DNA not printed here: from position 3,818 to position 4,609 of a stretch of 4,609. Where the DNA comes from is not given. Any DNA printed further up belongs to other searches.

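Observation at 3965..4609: A GPI-anchor-like surface protein with four tandem tenascin-type EGF modules and an Asn-rich linker.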

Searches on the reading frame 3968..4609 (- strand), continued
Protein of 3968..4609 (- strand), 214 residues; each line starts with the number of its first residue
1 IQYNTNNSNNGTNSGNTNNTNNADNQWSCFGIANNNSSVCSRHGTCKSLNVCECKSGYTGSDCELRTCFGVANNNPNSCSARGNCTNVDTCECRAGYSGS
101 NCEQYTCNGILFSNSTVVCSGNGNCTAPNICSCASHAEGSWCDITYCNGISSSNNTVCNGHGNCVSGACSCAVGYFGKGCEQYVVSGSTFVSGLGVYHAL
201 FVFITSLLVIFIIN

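Call 48: predict_structure(alignment_id=A2)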
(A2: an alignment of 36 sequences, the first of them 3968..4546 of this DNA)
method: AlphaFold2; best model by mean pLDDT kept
length: 193 residues; sequences in the alignment: 36
mean_pLDDT: 93.8   pTM: 0.70
mean pLDDT of the five models: 93.8, 93.3, 92.7, 92.7, 91.6
residues with pLDDT >= 90: 172; 70-90: 15; 50-70: 5; < 50: 1
segments of 3 or more residues with pLDDT < 50: none
pLDDT, mean of each block of 10 residues (from residue 1): 81 96 97 98 98 98 98 98 95 91 96 96 95 96 95 94 76 91 96 91
secondary structure, 60 per line:
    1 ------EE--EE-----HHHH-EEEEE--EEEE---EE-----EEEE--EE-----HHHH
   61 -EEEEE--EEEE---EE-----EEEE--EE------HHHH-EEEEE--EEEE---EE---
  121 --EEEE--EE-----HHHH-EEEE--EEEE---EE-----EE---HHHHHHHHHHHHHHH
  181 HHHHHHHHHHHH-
elements in order: H18-21 E23-27 E30-33 E44-47 H57-60 E62-66 E69-72 E83-86 H97-100 E102-106 E109-112 E123-126 H136-139 E141-144 E147-150 H166-192
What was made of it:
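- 4421..4525 (-): EGF-like module 1 (aa 29-63), C-x10-C-x5-C-x5-C-x-C-x8-C. The model has pLDDT above 95 here (call 48).
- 3968..4015 (-): C-terminal hydrophobic stretch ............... plus N (aa 199-214), with no charged cytoplasmic tail. Residues 187-213 are modelled as one helix (call 48).
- On EGF-like domain (Pfam EGF_2, PF07974): The model has pLDDT 93.8 (call 48).
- The AlphaFold2 model has pLDDT 93.8, with four repeated strand units and a terminal helix (call 48). The model shows one continuous 27-residue helix, which would also suit a membrane-spanning anchor (call 48). The model gives one 27-residue helix, aa 187-213 (call 48). The structure model is very confident (call 48).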

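Call 50: fold_search(model_id=the predicted structure, library=pdb)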
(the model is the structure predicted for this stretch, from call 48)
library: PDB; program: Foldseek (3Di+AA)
matches with E <= 10: 299; with E <= 0.001: 55
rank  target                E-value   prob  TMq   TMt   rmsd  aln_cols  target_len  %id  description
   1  4neh_B                1.5e-07  1.00  0.25  0.10  12.4       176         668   26  An internal ligand-bound, metastable state of a leukocyte integrin, aXb2 (released 2014-01-15)
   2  6bxj                  4.1e-07  1.00  0.27  0.12  10.4       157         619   27  Structure of a single-chain beta3 integrin (released 2018-10-03)
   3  8xez_B                5.4e-07  1.00  0.26  0.11  11.9       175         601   28  Cryo-EM structure of integrin ITGAV/ITGB3 complex, conformation 5 (released 2024-12-18)
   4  4g1m_B                8.5e-07  1.00  0.27  0.11  10.5       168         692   29  Re-refinement of alpha V beta 3 structure (released 2012-12-12)
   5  3fcs_D                9.1e-07  1.00  0.26  0.11  11.4       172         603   28  Structure of complete ectodomain of integrin aIIBb3 (released 2009-01-20)
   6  8gce_B                9.1e-07  1.00  0.26  0.11  11.8       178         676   27  The Extracellular Domain of Integrin AlphaIIbBeta3 in Intermediate State (released 2024-03-06)
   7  7usl_B                1.0e-06  1.00  0.24  0.10  12.4       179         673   26  Integrin alphaM/beta2 ectodomain in complex with adenylate cyclase toxin RTX751 and M1F5 Fab (released 2022-08-17)
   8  3fcs_B                1.3e-06  1.00  0.25  0.10  11.0       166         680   28  Structure of complete ectodomain of integrin aIIBb3 (released 2009-01-20)
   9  4nen_B                1.4e-06  1.00  0.24  0.10  11.9       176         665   25  An internal ligand-bound, metastable state of a leukocyte integrin, aXb2 (released 2014-01-15)
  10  4cc0_A                1.5e-06  1.00  0.40  0.27   6.5       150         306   23  Notch ligand, Jagged-1, contains an N-terminal C2 domain (released 2013-11-27)
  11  8gcd_B                1.7e-06  1.00  0.25  0.10  11.1       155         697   28  Full length Integrin AlphaIIbBeta3 in inactive state (released 2024-03-06)
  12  4xbm_B                1.9e-06  1.00  0.31  0.18   8.8       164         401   27  X-ray crystal structure of Notch ligand Delta-like 1 (released 2015-03-11)
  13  4g1e_B                2.6e-06  1.00  0.25  0.10  12.6       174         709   27  Crystal structure of integrin alpha V beta 3 with coil-coiled tag. (released 2012-12-12)
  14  5uk5_B                3.0e-06  1.00  0.41  0.29   7.2       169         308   22  Complex of Notch1(EGF8-12) bound to Jagged1(N-EGF3) (released 2017-03-08)
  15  4cbz_A                3.4e-06  1.00  0.39  0.28   6.4       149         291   24  Notch ligand, Jagged-1, contains an N-terminal C2 domain (released 2013-11-27)
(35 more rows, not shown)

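Call 51: search_protein_families(library=pfam, max_evalue=0.001, proteins=[P0145, P0109, P0125, P0054, P0146, P0168, P0087, P0117, P0132])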
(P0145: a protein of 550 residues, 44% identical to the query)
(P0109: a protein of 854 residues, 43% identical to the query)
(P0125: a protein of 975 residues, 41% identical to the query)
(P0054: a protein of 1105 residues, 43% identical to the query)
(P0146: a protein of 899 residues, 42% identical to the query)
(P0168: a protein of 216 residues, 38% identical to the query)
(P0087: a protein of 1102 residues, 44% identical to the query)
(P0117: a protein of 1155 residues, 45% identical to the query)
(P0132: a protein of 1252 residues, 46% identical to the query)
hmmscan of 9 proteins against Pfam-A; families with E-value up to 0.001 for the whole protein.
P0145 (550 aa): 8 families
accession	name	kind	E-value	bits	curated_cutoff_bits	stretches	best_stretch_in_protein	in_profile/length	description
PF07974.19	EGF_2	-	8e-42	141.7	22.1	7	321-347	5-32/32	EGF-like domain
PF25024.1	EGF_TEN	-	1.6e-29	103.6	65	3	187-352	50-193/234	Teneurin EGF domain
PF23106.1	EGF_Teneurin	-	5.5e-25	87.6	24.3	2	402-426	5-28/30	Teneurin-like EGF domain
PF21795.3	JAG1-like_EGF2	-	2.5e-09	37.4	27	0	327-347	2-22/25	Protein jagged-1-like, atypical EGF2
PF21700.4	EGF_DL_JAG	-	4e-09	36.8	27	0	289-310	3-24/26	Delta-like/Jagged, EGF-like domain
PF02493.26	MORN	-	0.00016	21.8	22.5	0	363-376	10-23/23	MORN repeat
PF00008.33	EGF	-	0.00022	21.9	21.5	0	320-345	3-31/32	EGF-like domain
PF23301.1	EGF_PEAR1L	-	0.00025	21.4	37.5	0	483-505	15-37/49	Platelet endothelial aggregation receptor 1-like, EGF domain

P0109 (854 aa): 8 families
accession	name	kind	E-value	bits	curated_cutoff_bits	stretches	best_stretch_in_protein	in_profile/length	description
PF07974.19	EGF_2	-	4.7e-46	155.2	22.1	6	517-541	7-32/32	EGF-like domain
PF23106.1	EGF_Teneurin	-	1.5e-37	127.7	24.3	6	595-621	4-29/30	Teneurin-like EGF domain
PF25024.1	EGF_TEN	-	7.3e-32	111.3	65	2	438-666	3-195/234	Teneurin EGF domain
PF01436.27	NHL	-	8.4e-20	70.2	20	0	96-118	1-23/28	NHL repeat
PF25021.1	TEN_NHL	-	2.4e-19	70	27.1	2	312-362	131-179/357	Teneurin NHL domain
PF21795.3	JAG1-like_EGF2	-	3.2e-08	33.9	27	0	599-621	2-24/25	Protein jagged-1-like, atypical EGF2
PF23301.1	EGF_PEAR1L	-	4e-06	27.2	37.5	0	520-543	14-37/49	Platelet endothelial aggregation receptor 1-like, EGF domain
PF00008.33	EGF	-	7.6e-06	26.5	21.5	1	591-617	3-31/32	EGF-like domain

P0125 (975 aa): 7 families
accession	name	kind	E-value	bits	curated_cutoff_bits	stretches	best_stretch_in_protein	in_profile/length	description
PF23106.1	EGF_Teneurin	-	7.7e-33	112.7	24.3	3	286-310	5-28/30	Teneurin-like EGF domain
PF07974.19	EGF_2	-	2.6e-32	111.3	22.1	6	167-191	7-32/32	EGF-like domain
PF25024.1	EGF_TEN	-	6.5e-29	101.6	65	3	365-509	3-125/234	Teneurin EGF domain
PF21700.4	EGF_DL_JAG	-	4.6e-20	71.8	27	2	407-429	2-24/26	Delta-like/Jagged, EGF-like domain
PF21795.3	JAG1-like_EGF2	-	5.3e-15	55.6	27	0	407-428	2-23/25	Protein jagged-1-like, atypical EGF2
PF23301.1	EGF_PEAR1L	-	7.9e-13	48.6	37.5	0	445-469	14-37/49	Platelet endothelial aggregation receptor 1-like, EGF domain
PF00008.33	EGF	-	1.6e-10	41.4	21.5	0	321-346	4-31/32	EGF-like domain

P0054 (1105 aa): 3 families
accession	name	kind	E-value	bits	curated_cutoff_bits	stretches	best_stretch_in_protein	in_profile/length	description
PF07974.19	EGF_2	-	1.5e-50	169.7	22.1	3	239-263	7-32/32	EGF-like domain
PF23106.1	EGF_Teneurin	-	2.9e-41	139.6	24.3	4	607-631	6-29/30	Teneurin-like EGF domain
PF25024.1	EGF_TEN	-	9.4e-40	137.1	65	5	565-826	3-228/234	Teneurin EGF domain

P0146 (899 aa): 4 families
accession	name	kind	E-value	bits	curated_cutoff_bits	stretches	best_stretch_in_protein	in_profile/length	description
PF23106.1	EGF_Teneurin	-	1.3e-33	115.1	24.3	4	609-636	3-29/30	Teneurin-like EGF domain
PF07974.19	EGF_2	-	2.4e-33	114.6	22.1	4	842-870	3-32/32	EGF-like domain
PF25024.1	EGF_TEN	-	1.2e-26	94.2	65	3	729-878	2-130/234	Teneurin EGF domain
PF00008.33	EGF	-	0.0003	21.5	21.5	1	607-632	4-31/32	EGF-like domain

P0168 (216 aa): 3 families
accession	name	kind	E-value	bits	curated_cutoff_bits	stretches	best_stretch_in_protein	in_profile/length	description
PF23106.1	EGF_Teneurin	-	3.4e-15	56.2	24.3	2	131-157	4-29/30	Teneurin-like EGF domain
PF07974.19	EGF_2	-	4.7e-13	49.7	22.1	1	131-155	7-32/32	EGF-like domain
PF25024.1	EGF_TEN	-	4.7e-09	36.6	65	1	52-198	2-127/234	Teneurin EGF domain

P0087 (1102 aa): 8 families
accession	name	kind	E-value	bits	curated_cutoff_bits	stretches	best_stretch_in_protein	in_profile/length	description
PF07974.19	EGF_2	-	3e-50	168.7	22.1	3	883-908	6-32/32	EGF-like domain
PF23106.1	EGF_Teneurin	-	3.7e-36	123.3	24.3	2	605-630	5-29/30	Teneurin-like EGF domain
PF25024.1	EGF_TEN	-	1.7e-34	119.9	65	3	604-874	2-225/234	Teneurin EGF domain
PF25021.1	TEN_NHL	-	8.3e-29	101.1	27.1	3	107-160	128-179/357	Teneurin NHL domain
PF01436.27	NHL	-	5.1e-26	89.8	20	0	120-146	1-27/28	NHL repeat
PF23301.1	EGF_PEAR1L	-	2.7e-14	53.3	37.5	1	406-429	14-37/49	Platelet endothelial aggregation receptor 1-like, EGF domain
PF24684.1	Vgb_lyase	-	3.3e-06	26.6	50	0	66-155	57-131/290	Virginiamycin B lyase family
PF25820.1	DUF7949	-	3.6e-06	27.5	27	0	400-428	5-32/35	Domain of unknown function (DUF7949)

P0117 (1155 aa): 10 families
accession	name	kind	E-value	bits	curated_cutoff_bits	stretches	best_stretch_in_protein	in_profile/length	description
PF25021.1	TEN_NHL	-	2.1e-60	205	27.1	6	297-348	127-178/357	Teneurin NHL domain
PF01436.27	NHL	-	4.7e-45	149.9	20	2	457-483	1-27/28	NHL repeat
PF25024.1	EGF_TEN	-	6e-44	150.8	65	3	670-927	6-224/234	Teneurin EGF domain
PF07974.19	EGF_2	-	7.7e-41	138.6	22.1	6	1010-1035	6-32/32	EGF-like domain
PF23106.1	EGF_Teneurin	-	1.5e-34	118.2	24.3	5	820-846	4-29/30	Teneurin-like EGF domain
PF24684.1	Vgb_lyase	-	1.7e-13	50.4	50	0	525-603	67-131/290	Virginiamycin B lyase family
PF08450.18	SGL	-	2.4e-06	27.8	26.3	0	258-414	88-232/246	SMP-30/Gluconolactonase/LRE-like region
PF21795.3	JAG1-like_EGF2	-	4.6e-05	23.8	27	1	863-883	2-22/25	Protein jagged-1-like, atypical EGF2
PF23301.1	EGF_PEAR1L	-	6e-05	23.4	37.5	0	818-855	10-46/49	Platelet endothelial aggregation receptor 1-like, EGF domain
PF18720.7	EGF_Tenascin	-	0.00079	19.9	25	1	743-766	6-28/29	Tenascin EGF domain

P0132 (1252 aa): 11 families
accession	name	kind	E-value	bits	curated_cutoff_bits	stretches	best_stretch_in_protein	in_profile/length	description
PF25390.1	WD40_RLD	-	4.8e-62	210.8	150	3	424-714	44-327/363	RCC1-like domain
PF07974.19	EGF_2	-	3.2e-47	159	22.1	7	809-834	6-32/32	EGF-like domain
PF25024.1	EGF_TEN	-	2.3e-45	155.5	65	4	966-1110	2-125/234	Teneurin EGF domain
PF13540.12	RCC1_2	-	1.1e-33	114.6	22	2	99-125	1-27/30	Regulator of chromosome condensation (RCC1) repeat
PF23106.1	EGF_Teneurin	-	2.5e-30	104.6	24.3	1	887-913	3-28/30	Teneurin-like EGF domain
PF21795.3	JAG1-like_EGF2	-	7.7e-24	83.8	27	0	814-834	2-22/25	Protein jagged-1-like, atypical EGF2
PF23301.1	EGF_PEAR1L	-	2.2e-17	63.2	37.5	1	813-835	14-36/49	Platelet endothelial aggregation receptor 1-like, EGF domain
PF00415.24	RCC1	-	6.6e-17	62.3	21.7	0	587-609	1-23/50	Regulator of chromosome condensation (RCC1) repeat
PF21700.4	EGF_DL_JAG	-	7.9e-11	42.2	27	0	814-835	2-23/26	Delta-like/Jagged, EGF-like domain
PF00008.33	EGF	-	9.6e-10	39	21.5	0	807-833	4-32/32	EGF-like domain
PF25820.1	DUF7949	-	0.00018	22.1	27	0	1044-1070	6-33/35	Domain of unknown function (DUF7949)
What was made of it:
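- Closest known: Teneurin EGF region. Same: Some relatives also carry teneurin-type NHL repeats (call 51).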
